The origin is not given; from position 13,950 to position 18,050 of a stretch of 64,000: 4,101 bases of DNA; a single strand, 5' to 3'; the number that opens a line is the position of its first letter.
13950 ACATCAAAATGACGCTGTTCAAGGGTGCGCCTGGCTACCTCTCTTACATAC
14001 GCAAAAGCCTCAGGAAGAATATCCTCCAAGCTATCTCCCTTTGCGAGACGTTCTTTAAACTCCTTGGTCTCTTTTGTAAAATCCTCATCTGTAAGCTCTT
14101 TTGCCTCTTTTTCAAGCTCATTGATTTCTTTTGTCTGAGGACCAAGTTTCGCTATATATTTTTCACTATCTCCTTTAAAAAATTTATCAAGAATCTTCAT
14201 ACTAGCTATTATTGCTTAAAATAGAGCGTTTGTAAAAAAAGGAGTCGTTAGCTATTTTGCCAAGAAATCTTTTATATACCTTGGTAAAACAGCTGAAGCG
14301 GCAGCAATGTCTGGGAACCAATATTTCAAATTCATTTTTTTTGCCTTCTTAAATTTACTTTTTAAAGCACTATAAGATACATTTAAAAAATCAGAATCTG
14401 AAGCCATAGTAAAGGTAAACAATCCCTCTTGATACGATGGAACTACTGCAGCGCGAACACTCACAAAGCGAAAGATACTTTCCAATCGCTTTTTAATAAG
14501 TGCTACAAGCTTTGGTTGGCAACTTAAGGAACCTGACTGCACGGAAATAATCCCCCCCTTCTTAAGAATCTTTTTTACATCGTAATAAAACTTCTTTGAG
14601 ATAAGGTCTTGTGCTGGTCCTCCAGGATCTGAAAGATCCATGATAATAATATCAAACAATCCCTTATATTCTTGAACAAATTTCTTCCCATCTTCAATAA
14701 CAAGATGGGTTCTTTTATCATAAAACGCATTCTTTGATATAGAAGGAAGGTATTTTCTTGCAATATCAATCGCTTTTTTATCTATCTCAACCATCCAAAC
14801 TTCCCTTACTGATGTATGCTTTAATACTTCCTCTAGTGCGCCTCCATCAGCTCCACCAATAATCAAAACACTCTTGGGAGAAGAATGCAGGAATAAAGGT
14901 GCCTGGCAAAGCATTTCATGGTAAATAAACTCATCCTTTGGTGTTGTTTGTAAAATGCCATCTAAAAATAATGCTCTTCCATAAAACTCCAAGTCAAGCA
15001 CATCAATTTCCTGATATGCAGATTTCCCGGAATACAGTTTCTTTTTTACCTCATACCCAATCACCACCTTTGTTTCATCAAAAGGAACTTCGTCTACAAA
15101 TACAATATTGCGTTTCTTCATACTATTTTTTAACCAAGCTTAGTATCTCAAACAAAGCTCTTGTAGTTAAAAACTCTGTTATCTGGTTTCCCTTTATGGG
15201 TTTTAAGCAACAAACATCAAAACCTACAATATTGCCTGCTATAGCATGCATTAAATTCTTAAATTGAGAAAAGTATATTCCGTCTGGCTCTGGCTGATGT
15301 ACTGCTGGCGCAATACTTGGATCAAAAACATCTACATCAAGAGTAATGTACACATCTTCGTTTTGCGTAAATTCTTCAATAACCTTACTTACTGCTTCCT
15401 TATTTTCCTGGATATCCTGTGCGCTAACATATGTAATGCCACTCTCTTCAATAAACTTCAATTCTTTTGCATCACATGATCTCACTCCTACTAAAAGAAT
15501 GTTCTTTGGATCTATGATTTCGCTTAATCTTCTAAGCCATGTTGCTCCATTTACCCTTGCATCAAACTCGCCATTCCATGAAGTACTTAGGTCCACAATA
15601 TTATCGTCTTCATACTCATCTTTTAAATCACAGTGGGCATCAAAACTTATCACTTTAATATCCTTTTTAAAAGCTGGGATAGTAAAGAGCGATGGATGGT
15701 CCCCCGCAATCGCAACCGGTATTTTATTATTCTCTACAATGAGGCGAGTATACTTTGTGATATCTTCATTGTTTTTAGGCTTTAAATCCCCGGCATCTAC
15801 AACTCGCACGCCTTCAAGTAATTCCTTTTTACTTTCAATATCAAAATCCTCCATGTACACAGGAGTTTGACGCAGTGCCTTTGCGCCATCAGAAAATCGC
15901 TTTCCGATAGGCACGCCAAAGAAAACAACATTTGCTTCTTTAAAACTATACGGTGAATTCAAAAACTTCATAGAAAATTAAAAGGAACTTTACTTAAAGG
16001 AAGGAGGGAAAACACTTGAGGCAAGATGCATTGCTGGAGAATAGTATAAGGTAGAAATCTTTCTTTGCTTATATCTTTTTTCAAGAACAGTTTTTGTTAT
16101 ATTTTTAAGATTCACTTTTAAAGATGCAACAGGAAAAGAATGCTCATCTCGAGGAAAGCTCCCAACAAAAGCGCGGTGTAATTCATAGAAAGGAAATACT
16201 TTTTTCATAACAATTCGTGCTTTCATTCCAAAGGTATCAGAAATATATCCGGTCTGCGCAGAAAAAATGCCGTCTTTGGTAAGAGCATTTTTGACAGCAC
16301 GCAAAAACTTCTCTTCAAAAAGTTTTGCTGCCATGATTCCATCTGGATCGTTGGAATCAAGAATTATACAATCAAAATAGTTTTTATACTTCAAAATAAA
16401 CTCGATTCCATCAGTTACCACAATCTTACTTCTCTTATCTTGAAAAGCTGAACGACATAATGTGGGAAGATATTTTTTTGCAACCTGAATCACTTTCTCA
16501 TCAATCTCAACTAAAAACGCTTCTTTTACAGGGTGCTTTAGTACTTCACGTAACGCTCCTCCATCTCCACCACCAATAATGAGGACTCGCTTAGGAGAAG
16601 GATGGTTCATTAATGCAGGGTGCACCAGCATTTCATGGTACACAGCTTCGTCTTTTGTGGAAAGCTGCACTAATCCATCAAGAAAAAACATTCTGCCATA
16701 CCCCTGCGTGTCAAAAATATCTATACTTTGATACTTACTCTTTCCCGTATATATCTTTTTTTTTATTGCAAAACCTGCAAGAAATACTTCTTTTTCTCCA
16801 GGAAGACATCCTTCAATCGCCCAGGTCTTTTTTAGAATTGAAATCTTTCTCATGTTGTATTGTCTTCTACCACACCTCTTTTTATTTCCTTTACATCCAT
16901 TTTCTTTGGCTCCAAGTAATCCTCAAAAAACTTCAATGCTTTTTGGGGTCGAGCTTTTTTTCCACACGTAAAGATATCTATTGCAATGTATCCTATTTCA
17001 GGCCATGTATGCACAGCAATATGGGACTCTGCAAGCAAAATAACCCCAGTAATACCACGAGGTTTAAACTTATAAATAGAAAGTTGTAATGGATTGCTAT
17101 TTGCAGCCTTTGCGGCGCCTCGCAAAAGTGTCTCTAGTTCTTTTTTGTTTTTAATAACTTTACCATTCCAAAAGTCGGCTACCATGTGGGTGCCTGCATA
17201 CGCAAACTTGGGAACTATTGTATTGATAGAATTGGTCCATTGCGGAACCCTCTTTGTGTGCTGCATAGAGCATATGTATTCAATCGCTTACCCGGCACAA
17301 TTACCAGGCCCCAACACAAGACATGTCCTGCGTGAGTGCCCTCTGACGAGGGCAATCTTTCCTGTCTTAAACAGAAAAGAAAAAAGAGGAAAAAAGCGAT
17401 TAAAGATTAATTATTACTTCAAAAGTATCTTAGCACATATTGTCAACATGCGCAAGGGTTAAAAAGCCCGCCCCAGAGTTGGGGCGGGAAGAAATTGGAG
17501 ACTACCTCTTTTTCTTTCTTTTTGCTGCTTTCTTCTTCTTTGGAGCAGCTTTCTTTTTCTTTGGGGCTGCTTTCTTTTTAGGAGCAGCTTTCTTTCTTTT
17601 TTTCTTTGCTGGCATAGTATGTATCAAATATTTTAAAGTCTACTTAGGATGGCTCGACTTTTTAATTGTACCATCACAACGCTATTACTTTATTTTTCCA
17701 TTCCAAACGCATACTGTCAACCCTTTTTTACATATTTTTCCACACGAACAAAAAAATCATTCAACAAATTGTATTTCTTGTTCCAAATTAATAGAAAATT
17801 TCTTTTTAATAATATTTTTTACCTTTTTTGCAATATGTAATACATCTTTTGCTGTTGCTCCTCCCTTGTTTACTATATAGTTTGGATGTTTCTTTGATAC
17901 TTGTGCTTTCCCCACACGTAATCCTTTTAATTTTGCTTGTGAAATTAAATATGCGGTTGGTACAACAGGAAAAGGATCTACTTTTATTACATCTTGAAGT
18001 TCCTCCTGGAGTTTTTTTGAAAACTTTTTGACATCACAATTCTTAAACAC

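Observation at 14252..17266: Polyamine operon speH - speE(1) - speB-like ureohydrolase - speE(2): two intact aminopropyltransferases flanking an agmatinase homolog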

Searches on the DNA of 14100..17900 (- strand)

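Call 84: search_rna_families(source=window, start=14100, end=17900, threshold=evalue, max_evalue=1)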
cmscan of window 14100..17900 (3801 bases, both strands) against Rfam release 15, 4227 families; matches with E-value up to 1: 0.
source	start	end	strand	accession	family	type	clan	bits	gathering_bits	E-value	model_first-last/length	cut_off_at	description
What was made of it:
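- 17277..17406 (-): Structured 5' leader RNA immediately upstream of speH. A closing helix P1 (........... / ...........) encloses an invariant unpaired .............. tract and four hairpins. It is a candidate cis-regulatory element; the ligand or effector is unknown. No Rfam family matches at E <= 1 (call 84).
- On Any Rfam RNA family (including SAM-I and spermidine riboswitch, speF, potC): No match at E <= 1 over 14100-17900 (call 84).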

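Call 92: build_rna_model(alignment_id=A5)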
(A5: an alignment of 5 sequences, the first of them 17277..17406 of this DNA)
Model R1 built from alignment A5 (5 sequences, 145 columns); structure: RNAalifold consensus.
model positions 134; base pairs 44; branch points 3; effective number of sequences 1.38; information 0.589 bits per position. Calibrated on 0.2 Mb of random sequence (short: E-values are rough).
structure used (alignment columns):
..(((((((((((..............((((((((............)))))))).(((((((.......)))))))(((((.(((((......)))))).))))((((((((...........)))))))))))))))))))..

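Call 93: search_with_rna_model(model_id=R1, sources=[window, L084, L085, L089, L090, L091, L096, L097, L098, L099, L100, L101, L102, L103, L104, L105, L106, L107, L108, L109, L110, L111, L112, L113, L114, L115, L116, L117, L118, L119, L120, L121, L122, L123, L124, L125, L126, L127, L128, L129, L130, L131, L132, L133, L134, L135, L136, L137, L138, L139, L140, L141, L142, L143, L144, L145, L146, L147, L148, L149, L150, L151, L152, L153, L154, L155, L156, L157, L158, L159, L160, L161, L162, L163, L164, L165, L166, L167, L168, L169, L170, L171, L172, L173, L174, L175, L176, L177, L178], max_evalue=1, make_alignment=true)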
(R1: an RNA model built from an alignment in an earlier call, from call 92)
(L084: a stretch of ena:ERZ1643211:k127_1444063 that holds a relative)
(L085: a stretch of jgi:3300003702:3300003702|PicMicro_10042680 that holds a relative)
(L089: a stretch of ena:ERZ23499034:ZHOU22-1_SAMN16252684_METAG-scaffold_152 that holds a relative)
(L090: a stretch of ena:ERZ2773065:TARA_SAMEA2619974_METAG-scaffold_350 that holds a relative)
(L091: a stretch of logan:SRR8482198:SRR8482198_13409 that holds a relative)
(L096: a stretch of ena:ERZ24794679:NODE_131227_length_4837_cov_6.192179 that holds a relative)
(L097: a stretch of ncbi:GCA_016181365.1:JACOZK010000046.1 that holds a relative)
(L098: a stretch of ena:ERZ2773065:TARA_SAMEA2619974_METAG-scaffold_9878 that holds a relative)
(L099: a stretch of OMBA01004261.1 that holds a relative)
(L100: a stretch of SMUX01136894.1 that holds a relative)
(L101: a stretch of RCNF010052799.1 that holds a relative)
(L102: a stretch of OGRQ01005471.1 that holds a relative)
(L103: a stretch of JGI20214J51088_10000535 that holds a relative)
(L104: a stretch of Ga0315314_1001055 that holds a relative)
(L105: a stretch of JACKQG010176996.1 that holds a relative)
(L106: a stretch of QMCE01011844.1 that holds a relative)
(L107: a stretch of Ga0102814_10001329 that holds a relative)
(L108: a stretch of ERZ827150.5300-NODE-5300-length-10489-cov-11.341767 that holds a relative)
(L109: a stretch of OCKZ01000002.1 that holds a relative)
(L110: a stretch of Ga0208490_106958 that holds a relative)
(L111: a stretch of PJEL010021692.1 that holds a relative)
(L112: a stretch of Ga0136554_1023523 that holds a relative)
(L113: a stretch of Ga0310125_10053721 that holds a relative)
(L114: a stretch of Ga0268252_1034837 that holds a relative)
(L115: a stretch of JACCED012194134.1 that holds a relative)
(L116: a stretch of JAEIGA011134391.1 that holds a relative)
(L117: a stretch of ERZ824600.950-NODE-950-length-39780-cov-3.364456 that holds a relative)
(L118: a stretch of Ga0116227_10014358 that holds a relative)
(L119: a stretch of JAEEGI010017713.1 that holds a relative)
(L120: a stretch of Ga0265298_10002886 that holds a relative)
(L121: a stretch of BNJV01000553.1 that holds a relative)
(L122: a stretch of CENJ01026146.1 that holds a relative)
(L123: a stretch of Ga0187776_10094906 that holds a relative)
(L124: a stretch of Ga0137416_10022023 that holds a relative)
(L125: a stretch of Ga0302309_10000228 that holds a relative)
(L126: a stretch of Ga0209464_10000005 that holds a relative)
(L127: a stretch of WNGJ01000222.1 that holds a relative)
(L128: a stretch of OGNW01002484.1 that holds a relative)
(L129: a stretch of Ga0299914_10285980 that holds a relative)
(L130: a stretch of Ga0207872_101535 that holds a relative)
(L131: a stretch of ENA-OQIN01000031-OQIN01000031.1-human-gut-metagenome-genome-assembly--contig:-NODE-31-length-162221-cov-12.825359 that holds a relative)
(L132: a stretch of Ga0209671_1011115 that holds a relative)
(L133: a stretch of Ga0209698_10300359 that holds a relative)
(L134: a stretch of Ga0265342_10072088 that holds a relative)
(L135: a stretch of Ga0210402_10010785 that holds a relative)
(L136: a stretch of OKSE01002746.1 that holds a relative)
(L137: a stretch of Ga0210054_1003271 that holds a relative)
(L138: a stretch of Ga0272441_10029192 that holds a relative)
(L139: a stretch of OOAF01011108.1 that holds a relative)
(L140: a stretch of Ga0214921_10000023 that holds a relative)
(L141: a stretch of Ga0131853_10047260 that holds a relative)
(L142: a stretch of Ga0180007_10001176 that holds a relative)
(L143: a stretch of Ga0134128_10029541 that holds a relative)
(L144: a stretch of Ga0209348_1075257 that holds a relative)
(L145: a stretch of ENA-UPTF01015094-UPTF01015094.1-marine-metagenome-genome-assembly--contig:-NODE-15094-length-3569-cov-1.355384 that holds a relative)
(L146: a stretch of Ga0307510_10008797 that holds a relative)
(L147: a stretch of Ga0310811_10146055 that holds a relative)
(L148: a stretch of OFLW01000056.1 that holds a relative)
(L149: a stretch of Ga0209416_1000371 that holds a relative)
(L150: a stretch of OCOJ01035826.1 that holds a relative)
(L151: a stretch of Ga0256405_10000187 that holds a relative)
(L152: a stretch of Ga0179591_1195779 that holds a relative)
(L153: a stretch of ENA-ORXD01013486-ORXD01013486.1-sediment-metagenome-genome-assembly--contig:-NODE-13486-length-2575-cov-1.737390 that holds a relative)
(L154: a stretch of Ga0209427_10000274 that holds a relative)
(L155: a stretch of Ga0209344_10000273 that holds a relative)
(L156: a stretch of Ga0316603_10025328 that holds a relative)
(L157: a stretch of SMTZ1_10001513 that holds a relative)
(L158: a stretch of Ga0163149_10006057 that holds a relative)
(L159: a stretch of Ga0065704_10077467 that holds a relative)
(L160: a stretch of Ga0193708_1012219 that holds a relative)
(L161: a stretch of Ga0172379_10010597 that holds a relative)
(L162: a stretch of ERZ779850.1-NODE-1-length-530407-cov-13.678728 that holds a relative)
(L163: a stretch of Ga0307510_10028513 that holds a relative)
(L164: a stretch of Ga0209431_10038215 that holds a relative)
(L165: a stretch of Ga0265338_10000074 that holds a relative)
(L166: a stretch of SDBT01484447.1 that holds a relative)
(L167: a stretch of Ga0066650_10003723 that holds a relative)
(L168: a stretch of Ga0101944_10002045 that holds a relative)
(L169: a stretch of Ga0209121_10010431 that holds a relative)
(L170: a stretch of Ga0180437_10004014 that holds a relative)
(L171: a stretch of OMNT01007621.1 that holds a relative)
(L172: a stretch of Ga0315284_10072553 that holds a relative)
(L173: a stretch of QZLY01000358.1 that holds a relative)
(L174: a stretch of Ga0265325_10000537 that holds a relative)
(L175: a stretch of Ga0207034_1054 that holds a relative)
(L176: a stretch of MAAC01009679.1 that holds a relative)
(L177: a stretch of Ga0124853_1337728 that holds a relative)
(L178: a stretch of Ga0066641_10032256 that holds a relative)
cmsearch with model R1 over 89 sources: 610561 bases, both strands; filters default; matches with E-value up to 1: 8.
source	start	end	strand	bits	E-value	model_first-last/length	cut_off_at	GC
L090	5050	5186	+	138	7.2e-28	1-134/134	no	0.46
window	17277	17406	-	135.5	2.7e-27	1-134/134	no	0.45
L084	4559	4688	+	134.3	4.7e-27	1-134/134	no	0.48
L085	444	573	+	134.3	4.7e-27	1-134/134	no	0.48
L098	3912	4045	+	117.4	3e-23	1-134/134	no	0.48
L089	6362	6504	+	101.2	1.2e-19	1-134/134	no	0.48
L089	6362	6504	-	22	0.067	1-134/134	no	0.48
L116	1056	1110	+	17.2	0.78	1-134/134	no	0.36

Alignment A6: 8 matches aligned to the model, 220 columns, each read 5' to 3' on its own strand. Consensus structure (alignment columns), stored with it:
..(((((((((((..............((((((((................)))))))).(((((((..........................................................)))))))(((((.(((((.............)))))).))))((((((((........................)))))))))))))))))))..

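Call 97: search_with_rna_model(model_id=R1, sources=[L219, L084, L089, L090, L098, L097, L091], max_evalue=0.01, filters=off)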
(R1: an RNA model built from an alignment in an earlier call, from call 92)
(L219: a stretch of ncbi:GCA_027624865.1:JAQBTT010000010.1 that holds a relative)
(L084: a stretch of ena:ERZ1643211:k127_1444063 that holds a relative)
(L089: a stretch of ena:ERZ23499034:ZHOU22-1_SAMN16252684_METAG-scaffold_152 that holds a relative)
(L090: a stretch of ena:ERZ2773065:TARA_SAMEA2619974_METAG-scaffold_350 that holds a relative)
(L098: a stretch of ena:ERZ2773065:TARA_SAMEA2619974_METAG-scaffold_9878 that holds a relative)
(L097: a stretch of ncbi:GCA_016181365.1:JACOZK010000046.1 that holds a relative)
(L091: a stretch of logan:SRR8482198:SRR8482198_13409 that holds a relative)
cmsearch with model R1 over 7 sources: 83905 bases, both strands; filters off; matches with E-value up to 0.01: 7.
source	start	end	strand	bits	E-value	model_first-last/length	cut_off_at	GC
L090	5050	5186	+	138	1e-28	1-134/134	no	0.46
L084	4559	4688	+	134.3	6.5e-28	1-134/134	no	0.48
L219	2129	2257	+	124.7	9.1e-26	1-134/134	no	0.57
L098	3912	4045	+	117.3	4.1e-24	1-134/134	no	0.48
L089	6362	6504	+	101.2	1.7e-20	1-134/134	no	0.48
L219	2129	2257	-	24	0.0032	1-134/134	no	0.57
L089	6362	6504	-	22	0.0092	1-134/134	no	0.48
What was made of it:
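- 17277..17406 (-): Covariance model R1 finds it upstream of speD in six distinct loci, including L219, which was not used to build the model (124.7 bits; calls 93, 97).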
